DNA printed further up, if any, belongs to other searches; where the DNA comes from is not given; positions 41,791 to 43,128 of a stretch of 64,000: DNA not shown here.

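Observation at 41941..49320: Ssp-like phosphorothioation operon whose effector is a DUF262-only protein plus a protein kinase, not SspE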

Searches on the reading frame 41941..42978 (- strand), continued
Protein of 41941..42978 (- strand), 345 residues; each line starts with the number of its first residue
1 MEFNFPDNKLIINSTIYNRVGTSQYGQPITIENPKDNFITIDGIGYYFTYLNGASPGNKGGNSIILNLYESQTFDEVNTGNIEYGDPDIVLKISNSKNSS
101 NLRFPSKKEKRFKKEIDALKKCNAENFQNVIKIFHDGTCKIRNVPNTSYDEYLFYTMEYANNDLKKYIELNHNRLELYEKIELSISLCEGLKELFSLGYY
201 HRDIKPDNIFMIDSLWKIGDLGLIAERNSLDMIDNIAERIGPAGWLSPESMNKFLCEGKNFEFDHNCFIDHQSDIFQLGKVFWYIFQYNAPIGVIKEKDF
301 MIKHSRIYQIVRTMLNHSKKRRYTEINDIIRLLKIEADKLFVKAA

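Call 50: search_protein_families(library=padloc, proteins=[L002:11063-12103:+, L002:12103-12963:+, L002:13164-14306:-, L004:11026-12177:-, L004:12208-12819:-, L004:13026-14441:-, L114:12695-13612:-, L117:11048-11506:-, L117:11506-13632:-, L117:13848-16103:-], max_evalue=0.00001)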
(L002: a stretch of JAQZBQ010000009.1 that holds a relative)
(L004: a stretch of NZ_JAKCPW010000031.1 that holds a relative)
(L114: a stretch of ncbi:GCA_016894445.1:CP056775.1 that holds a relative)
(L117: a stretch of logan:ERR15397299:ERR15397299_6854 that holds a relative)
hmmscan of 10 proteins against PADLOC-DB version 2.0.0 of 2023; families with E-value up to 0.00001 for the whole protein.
L002:11063-12103:+ (346 aa): 3 families
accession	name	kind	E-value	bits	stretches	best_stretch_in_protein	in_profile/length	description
PDLC03877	NsnA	-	6.3e-30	102.7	1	8-262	51-319/385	-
PDLC04027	PD-T4-2_A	-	1.3e-13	48.8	1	18-297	50-339/363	-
PDLC03418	REase_II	-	1.1e-11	42.5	1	19-162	31-158/372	Type II restriction enzyme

L002:12103-12963:+ (286 aa): 9 families
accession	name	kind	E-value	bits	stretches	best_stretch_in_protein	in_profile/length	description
PDLC00407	ThsA1|ThsA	-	1.7e-31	107.4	1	5-246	6-228/478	STALD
PDLC03856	LmuA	-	4.9e-24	83.3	1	14-283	10-270/433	-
PDLC00409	ThsA1|ThsA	-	2.1e-23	80.9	1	5-244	7-227/242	STALD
PDLC04968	PDC-S25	-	1.5e-13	48.6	1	116-223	141-238/517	-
PDLC04166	Dsr1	-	1.2e-11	41.1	1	7-278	11-275/1227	-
PDLC02184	Dsr2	-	8e-09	32.1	1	14-222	18-217/1222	-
PDLC04082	SIR2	-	7.3e-07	26.4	0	10-65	7-60/345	-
PDLC04967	PDC-S25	-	2.2e-06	25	1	115-225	146-251/528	-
PDLC05061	PDC-S65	-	2.6e-06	25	1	22-169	34-190/592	-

L002:13164-14306:- (380 aa): 2 families
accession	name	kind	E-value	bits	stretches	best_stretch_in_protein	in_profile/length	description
PDLC02759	SspA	-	2.6e-155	515.4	1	6-376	1-373/374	SspA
PDLC02657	DndA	-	1.5e-153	509.5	1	5-370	1-369/372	DndA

L004:11026-12177:- (383 aa): 2 families
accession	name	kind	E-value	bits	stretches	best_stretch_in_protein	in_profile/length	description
PDLC02759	SspA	-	1.8e-138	460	1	19-381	1-364/374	SspA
PDLC02657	DndA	-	3.3e-137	455.8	1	18-381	1-366/372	DndA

L004:12208-12819:- (203 aa): 0 families

L004:13026-14441:- (471 aa): 0 families

L114:12695-13612:- (305 aa): 0 families

L117:11048-11506:- (152 aa): 0 families

L117:11506-13632:- (708 aa): 18 families
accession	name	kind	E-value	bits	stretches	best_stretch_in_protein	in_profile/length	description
PDLC03859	LmuB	-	1.5e-28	98.4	1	1-663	3-590/611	-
PDLC02714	PbeC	-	1e-26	92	1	1-659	1-625/651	PbeC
PDLC02741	PbeC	-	5.6e-26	89.2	1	1-684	1-640/644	PbeC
PDLC02739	PbeC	-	5.8e-25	86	1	2-444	2-412/644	PbeC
PDLC02723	PbeC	-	1.2e-17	61.7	1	3-652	3-611/618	PbeC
PDLC02729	PbeC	-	1.4e-17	61.5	1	1-686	1-655/668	PbeC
PDLC02730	PbeC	-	4.6e-16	56.7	1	1-672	1-642/651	PbeC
PDLC02726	PbeC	-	3.2e-15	53.6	1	3-660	3-603/637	PbeC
PDLC02722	PbeC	-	4.2e-15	53.4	1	142-589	111-534/643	PbeC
PDLC02743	PbeC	-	1.9e-13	48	1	1-657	1-616/622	PbeC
PDLC02747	PbeC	-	4.6e-12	43.6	1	4-657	4-625/632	PbeC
PDLC03865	LmuB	-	1e-11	41.8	1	1-126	1-139/1007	-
PDLC03864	LmuB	-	1e-07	28.9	0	366-634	383-602/657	-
PDLC02735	PbeC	-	1.8e-06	25.1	1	28-660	38-629/652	PbeC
PDLC00278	PtuA1|PtuA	-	2.7e-06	24.9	1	1-63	1-66/436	AAA ATPase domain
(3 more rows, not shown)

L117:13848-16103:- (751 aa): 10 families
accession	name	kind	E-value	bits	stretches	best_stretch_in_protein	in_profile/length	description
PDLC02706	PbeA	-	3.4e-297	985.9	1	13-733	3-720/722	PbeA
PDLC02707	PbeA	-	1.4e-172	573.8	1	2-724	2-668/672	PbeA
PDLC02704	PbeA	-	4.9e-160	532.2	1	5-723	4-680/682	PbeA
PDLC02703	PbeA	-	4.5e-57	192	1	23-691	20-623/626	PbeA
PDLC02705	PbeA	-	4.1e-55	185.2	1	23-713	20-666/691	PbeA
PDLC03658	mREase_IV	-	7.6e-15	51.7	2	293-527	244-455/953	Type IV methyl-directed restriction enzyme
PDLC03597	REase_MTase_IIG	-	7.3e-11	38.3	0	271-353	163-251/1646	Type IIG restriction enzyme-methyltransferase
PDLC03659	mREase_IV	-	2.6e-08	30.2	0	612-685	496-569/945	Type IV methyl-directed restriction enzyme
PDLC01439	typeIV_DinG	-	3e-07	27.5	0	263-345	5-83/575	CAS-IV-A; associated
PDLC01252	Cas3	-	8.2e-06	23.5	0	300-420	8-126/324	CAS-I; effector_G3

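Call 56: search_protein_families(library=ncbifam, proteins=[L117:13848-16103:-], max_evalue=0.1)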
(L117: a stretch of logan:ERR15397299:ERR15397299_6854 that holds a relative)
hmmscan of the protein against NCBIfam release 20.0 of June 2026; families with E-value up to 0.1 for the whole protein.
L117:13848-16103:- (751 aa): 35 families (the best 25 are shown)
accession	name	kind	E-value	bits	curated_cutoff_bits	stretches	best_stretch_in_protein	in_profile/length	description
TIGR04095.1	dnd_restrict_1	equivalog_domain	1e-121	407.1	600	1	271-732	4-446/451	DNA phosphorothioation system restriction enzyme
NF045503.1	repair_heli_XPB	equivalog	2.3e-16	59.4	610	2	580-690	415-529/548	DNA repair helicase XPB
NF042964.1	phospholipD_antiphage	equivalog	1.4e-14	53.4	1100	2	24-172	17-155/895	phospholipase D-like domain-containing anti-phage protein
NF010337.0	PRK13766.1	equivalog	2.5e-14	52.3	610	2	598-711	387-504/781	Hef nuclease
TIGR00643.1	recG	equivalog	2e-10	40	659.4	2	558-678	450-562/629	ATP-dependent DNA helicase RecG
NF008521.0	PRK11448.1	equivalog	3.2e-09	35.4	729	2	275-343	413-485/1123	type I restriction-modification system endonuclease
NF008165.0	PRK10917.1-3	equivalog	5.2e-07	28.5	711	2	586-674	496-585/692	ATP-dependent DNA helicase RecG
TIGR04121.1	DEXH_lig_assoc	equivalog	6.1e-06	24.2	850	2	276-336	14-77/804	ligase-associated DNA damage response DEXH box helicase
NF053631.1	RNA_helic_CshA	equivalog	8.3e-06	24.9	646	1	612-696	274-355/434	degradosome RNA helicase CshA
NF008168.0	PRK10917.2-2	equivalog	4e-05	22.1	718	1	558-675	578-688/795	ATP-dependent DNA helicase RecG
NF004066.1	PRK05580.1-3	equivalog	4.1e-05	22.1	813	1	217-351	196-329/788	primosomal protein N'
TIGR00595.1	priA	equivalog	0.0001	21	230.35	1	299-355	5-59/509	replication restart helicase PriA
NF008163.0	PRK10917.1-1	equivalog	0.00014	20.4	796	1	602-679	517-597/692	ATP-dependent DNA helicase RecG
NF053632.1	heli_RadD_YejH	equivalog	0.00015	20.2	720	1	608-681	281-354/573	DNA repair helicase RadD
TIGR01587.1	cas3_core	equivalog_domain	0.0002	20.6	102.45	0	300-419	8-137/358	CRISPR-associated helicase Cas3'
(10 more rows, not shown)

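Call 71: find_encoding_contigs(protein=P0001, flank=10000, max_places=3)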
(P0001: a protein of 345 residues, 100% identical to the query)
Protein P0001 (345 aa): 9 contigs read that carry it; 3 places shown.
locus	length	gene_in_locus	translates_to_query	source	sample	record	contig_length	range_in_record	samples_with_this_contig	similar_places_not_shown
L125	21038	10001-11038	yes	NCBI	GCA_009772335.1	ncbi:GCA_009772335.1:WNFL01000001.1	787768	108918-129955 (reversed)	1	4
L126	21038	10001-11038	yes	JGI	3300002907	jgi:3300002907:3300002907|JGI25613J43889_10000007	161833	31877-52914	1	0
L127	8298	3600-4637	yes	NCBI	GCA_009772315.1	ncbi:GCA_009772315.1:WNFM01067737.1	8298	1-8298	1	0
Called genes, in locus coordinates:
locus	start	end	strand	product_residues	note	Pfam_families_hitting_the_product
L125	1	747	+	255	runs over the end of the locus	PF09924:LPG_synthase_C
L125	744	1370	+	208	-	-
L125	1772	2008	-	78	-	-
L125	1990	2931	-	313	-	-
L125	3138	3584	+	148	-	PF18899:DUF5655 (weak)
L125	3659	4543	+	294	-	PF13182:DUF4007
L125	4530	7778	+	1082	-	PF20703:nSTAND1 (weak)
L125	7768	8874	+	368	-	PF01507:PAPS_reduct (weak)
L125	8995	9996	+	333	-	PF03235:GmrSD_N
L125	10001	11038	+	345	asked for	PF07714:PK_Tyr_Ser-Thr, PF00069:Pkinase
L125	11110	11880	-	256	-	-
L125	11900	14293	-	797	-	-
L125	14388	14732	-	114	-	-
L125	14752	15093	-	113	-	PF18315:VCH_CASS14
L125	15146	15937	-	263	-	PF02086:MethyltransfD12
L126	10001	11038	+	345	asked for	PF07714:PK_Tyr_Ser-Thr, PF00069:Pkinase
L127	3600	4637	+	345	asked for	PF07714:PK_Tyr_Ser-Thr, PF00069:Pkinase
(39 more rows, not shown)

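Call 78: search_protein_families(library=pfam, proteins=[L114:12695-13612:-], max_evalue=0.01)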
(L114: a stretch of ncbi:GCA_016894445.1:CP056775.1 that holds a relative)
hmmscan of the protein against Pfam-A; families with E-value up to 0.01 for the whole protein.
L114:12695-13612:- (305 aa): 0 families
